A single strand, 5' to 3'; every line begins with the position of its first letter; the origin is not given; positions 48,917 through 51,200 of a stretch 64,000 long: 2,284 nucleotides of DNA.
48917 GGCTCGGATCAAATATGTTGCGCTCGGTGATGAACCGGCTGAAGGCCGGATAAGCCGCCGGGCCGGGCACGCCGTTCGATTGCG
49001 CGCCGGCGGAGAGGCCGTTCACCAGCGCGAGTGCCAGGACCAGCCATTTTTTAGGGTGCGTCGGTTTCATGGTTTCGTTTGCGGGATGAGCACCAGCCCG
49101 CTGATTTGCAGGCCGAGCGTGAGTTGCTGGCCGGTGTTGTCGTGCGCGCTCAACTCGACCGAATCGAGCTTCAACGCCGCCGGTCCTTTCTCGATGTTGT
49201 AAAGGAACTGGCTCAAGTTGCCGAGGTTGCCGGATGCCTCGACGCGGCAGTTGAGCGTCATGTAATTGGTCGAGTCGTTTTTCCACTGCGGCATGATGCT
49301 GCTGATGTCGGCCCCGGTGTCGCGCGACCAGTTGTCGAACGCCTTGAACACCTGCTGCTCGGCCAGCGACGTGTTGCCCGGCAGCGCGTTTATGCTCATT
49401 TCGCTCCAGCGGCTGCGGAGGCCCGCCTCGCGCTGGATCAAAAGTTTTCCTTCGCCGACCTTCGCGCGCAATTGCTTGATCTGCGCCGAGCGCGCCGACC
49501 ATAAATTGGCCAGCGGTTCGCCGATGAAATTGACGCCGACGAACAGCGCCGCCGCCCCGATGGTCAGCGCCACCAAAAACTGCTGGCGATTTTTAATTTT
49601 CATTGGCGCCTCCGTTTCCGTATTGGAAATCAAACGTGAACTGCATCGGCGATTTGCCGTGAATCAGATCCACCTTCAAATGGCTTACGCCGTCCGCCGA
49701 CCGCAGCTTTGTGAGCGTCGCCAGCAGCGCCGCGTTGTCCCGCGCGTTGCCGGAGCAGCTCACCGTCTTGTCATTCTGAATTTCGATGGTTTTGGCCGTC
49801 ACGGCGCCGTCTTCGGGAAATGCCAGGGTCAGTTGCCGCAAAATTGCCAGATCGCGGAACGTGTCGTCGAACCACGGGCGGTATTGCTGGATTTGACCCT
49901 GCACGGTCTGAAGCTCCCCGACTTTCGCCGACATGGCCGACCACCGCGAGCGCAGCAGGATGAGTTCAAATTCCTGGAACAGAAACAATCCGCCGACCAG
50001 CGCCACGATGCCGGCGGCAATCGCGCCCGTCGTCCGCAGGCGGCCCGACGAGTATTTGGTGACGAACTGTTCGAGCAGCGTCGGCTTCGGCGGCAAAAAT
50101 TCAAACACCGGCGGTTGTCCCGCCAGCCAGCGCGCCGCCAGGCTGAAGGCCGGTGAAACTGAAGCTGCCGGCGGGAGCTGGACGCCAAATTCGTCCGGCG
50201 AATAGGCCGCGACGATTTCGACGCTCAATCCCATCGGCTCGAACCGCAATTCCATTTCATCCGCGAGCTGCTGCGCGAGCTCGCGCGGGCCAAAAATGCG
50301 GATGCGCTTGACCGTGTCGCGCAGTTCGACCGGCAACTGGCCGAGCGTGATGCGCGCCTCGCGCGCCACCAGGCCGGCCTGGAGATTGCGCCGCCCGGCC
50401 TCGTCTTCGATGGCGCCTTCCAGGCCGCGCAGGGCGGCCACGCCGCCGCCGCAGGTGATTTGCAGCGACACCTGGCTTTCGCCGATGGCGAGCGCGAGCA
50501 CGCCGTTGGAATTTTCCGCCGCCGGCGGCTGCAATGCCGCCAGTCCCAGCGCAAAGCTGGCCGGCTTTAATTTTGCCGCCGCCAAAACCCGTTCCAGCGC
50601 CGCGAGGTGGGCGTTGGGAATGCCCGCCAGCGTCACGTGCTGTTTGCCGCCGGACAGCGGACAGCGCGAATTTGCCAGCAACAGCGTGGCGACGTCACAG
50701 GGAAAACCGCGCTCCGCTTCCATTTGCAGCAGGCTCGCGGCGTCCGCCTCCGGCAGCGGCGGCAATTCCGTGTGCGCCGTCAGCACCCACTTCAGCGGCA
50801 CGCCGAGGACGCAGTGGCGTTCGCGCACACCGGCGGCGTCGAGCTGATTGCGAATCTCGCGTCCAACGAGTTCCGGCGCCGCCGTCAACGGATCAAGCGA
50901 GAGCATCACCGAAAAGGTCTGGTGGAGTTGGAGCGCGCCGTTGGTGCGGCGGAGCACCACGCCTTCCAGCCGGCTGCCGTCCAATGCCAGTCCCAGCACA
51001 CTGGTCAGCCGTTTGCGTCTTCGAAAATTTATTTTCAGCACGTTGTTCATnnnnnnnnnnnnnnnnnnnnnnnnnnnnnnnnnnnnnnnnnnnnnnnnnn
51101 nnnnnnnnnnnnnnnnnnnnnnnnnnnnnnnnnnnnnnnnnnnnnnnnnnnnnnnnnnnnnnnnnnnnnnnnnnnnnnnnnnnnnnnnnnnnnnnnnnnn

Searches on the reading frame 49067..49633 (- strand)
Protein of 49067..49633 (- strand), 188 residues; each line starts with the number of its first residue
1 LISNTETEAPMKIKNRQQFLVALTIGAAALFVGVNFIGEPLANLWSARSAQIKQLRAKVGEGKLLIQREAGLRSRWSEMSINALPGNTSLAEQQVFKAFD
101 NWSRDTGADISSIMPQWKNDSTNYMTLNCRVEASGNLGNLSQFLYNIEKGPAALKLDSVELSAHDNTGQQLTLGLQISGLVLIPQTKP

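Call 7: search_protein_families(library=pfam, proteins=[window:49067-49633:-], max_evalue=0.01)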
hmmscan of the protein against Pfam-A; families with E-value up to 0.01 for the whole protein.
window:49067-49633:- (188 aa): 3 families
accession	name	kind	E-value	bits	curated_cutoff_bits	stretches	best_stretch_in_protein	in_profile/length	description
PF04350.18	PilO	-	0.0052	17.4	22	1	82-174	44-135/145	Pilus assembly protein, PilO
PF14133.12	DUF4300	-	0.0056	16.8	27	1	94-158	47-112/252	Domain of unknown function (DUF4300)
PF10741.14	T2SSM_b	-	0.0073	16.6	21.7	0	98-178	22-108/111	Type II secretion system (T2SS), protein M subtype b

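Call 37: search_protein_families(library=ncbifam, proteins=[window:49067-49633:-], max_evalue=0.01)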
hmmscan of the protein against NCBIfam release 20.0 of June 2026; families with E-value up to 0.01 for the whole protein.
window:49067-49633:- (188 aa): 1 family
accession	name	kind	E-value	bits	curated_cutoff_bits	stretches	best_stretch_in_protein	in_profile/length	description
NF040576.1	T2SS_GspM_XpsM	equivalog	4.1e-09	36.3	60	1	20-180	2-177/180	type II secretion system protein GspM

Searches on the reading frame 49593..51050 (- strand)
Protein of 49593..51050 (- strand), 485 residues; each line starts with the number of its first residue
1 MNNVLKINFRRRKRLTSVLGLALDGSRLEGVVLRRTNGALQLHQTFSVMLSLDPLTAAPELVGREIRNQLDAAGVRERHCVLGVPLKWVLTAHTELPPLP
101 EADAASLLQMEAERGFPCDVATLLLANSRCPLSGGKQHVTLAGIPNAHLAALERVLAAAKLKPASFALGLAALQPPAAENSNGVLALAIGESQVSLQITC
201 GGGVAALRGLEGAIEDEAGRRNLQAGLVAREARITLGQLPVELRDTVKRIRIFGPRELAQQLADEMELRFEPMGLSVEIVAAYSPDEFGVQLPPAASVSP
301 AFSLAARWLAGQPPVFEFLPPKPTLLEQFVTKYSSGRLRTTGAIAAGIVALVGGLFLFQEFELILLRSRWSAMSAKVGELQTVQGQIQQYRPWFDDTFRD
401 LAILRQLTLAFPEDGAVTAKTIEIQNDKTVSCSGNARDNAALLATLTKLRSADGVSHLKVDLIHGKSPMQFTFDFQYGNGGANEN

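Call 7: search_protein_families(library=pfam, proteins=[window:49593-51050:-], max_evalue=0.01)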
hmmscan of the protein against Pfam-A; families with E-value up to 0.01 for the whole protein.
window:49593-51050:- (485 aa): 0 families

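Call 37: search_protein_families(library=ncbifam, proteins=[window:49593-51050:-], max_evalue=0.01)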
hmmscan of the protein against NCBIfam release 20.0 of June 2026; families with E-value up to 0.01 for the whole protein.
window:49593-51050:- (485 aa): 1 family
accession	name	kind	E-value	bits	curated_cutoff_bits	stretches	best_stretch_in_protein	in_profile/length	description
TIGR01709.2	typeII_sec_gspL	equivalog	0.0031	16.6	65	1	70-250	40-157/392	type II secretion system protein GspL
